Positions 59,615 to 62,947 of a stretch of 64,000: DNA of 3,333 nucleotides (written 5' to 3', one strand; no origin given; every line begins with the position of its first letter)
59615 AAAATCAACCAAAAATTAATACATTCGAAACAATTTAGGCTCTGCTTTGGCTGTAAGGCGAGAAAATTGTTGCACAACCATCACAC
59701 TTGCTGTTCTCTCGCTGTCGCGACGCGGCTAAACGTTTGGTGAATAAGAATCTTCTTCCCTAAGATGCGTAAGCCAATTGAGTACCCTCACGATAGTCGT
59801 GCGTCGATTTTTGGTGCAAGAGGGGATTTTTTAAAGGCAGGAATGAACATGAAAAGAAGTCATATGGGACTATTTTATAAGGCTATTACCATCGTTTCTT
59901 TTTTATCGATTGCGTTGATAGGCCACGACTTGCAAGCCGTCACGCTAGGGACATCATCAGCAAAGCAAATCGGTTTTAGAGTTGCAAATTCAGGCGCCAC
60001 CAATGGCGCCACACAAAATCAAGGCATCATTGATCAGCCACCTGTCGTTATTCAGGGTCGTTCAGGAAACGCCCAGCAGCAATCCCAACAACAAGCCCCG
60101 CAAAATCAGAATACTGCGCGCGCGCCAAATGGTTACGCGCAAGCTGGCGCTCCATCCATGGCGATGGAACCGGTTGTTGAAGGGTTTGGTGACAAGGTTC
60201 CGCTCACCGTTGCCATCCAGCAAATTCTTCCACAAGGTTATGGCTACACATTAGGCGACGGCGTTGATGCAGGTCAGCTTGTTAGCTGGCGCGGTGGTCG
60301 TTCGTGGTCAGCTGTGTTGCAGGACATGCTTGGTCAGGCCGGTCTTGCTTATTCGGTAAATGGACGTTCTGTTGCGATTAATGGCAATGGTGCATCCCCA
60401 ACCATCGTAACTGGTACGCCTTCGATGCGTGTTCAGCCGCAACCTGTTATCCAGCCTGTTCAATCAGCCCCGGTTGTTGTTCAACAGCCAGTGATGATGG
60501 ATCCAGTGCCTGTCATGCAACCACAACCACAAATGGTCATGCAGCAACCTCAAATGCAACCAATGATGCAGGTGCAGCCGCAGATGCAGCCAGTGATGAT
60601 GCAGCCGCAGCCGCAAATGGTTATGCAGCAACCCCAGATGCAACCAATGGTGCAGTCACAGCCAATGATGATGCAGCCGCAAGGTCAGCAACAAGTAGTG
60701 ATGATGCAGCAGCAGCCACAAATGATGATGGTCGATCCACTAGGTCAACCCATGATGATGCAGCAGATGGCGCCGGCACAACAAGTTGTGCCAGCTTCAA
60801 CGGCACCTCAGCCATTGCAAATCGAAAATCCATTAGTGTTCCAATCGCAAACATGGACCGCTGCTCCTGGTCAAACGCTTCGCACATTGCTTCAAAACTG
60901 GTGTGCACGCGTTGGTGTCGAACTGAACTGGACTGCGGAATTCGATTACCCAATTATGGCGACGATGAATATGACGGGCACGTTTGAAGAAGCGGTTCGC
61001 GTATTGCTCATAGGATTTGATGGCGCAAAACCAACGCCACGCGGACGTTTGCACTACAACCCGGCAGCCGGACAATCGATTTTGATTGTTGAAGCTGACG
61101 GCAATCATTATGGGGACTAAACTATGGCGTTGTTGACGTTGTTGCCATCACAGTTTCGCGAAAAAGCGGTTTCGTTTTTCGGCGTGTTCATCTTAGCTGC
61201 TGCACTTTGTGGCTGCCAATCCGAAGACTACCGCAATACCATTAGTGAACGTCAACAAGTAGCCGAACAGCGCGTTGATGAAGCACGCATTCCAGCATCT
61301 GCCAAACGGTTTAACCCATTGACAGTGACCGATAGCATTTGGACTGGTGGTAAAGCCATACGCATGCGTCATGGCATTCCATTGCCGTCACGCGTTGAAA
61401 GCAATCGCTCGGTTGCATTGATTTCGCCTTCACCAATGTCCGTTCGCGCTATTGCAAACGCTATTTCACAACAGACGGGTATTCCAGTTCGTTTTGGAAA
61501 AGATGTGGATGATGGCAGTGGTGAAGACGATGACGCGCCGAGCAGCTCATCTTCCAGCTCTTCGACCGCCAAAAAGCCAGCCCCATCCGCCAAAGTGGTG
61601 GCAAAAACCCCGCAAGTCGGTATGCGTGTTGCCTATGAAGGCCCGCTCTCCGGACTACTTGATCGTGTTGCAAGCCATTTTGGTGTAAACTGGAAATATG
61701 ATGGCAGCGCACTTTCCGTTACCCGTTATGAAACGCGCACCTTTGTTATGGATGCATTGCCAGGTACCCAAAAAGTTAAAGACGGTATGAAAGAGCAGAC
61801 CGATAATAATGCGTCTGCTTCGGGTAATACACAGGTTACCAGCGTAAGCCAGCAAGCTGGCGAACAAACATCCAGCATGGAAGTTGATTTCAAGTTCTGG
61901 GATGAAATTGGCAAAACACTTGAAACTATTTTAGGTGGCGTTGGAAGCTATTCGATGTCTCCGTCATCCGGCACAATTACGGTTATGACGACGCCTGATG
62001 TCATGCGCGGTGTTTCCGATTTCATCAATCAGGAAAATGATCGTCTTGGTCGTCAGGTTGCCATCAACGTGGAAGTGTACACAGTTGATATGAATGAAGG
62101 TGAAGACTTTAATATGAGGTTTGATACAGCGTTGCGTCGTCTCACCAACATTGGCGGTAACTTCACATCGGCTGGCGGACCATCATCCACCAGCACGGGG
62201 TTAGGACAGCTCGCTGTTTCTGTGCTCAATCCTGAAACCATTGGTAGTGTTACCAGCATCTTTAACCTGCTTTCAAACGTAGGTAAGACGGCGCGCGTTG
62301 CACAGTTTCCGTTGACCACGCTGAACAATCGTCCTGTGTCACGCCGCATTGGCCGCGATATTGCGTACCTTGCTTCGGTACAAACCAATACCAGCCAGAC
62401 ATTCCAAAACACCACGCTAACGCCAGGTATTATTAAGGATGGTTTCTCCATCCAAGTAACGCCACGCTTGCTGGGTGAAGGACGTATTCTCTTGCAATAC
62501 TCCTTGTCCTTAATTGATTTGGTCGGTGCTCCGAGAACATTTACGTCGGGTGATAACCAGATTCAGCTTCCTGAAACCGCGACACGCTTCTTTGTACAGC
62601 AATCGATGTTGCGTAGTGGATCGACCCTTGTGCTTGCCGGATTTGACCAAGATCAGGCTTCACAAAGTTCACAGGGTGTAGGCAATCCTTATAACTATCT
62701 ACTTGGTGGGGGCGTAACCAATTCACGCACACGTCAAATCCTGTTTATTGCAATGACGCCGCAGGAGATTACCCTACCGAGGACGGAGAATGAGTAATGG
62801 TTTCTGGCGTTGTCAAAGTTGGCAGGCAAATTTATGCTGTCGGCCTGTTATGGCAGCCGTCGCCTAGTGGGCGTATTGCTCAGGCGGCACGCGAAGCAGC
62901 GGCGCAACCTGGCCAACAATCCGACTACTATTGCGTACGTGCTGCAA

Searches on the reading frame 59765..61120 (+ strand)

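Call 23: search_protein_families(library=pfam, proteins=[window:59765-61120:+], max_evalue=0.01)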
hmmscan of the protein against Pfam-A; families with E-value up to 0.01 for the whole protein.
window:59765-61120:+ (451 aa): 1 family
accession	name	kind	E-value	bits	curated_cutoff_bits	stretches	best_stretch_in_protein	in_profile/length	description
PF10671.14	TcpQ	-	8.4e-12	45.4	27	1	362-415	1-54/80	Toxin co-regulated pilus biosynthesis protein Q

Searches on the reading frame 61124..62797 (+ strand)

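Call 76: search_protein_families(library=ncbifam, proteins=[window:61124-62797:+], max_evalue=0.01)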
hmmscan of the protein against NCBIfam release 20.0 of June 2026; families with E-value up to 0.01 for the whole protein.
window:61124-62797:+ (557 aa): 6 families
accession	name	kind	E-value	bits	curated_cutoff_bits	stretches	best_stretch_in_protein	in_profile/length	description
TIGR02520.1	pilus_B_mal_scr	equivalog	4.9e-78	262.9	287.65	1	68-546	3-511/513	PilN family type IVB pilus formation outer membrane protein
TIGR02519.1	pilus_MshL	equivalog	2.4e-22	79.3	250.2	1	276-519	1-256/290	pilus (MSHA type) biogenesis protein MshL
TIGR02516.1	type_III_yscC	equivalog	4e-08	32.3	238.45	1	280-519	205-427/463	type III secretion system outer membrane ring subunit SctC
TIGR02517.1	type_II_gspD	equivalog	1e-05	24.3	351.35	1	225-519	259-556/600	type II secretion system secretin GspD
NF011873.0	PRK15346.1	equivalog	2.2e-05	23.3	524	1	305-519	266-460/499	EscC/YscC/HrcC family type III secretion system outer membrane ring protein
NF010083.0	PRK13568.1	equivalog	0.0044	15.8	554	1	398-521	274-385/419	DNA uptake porin HofQ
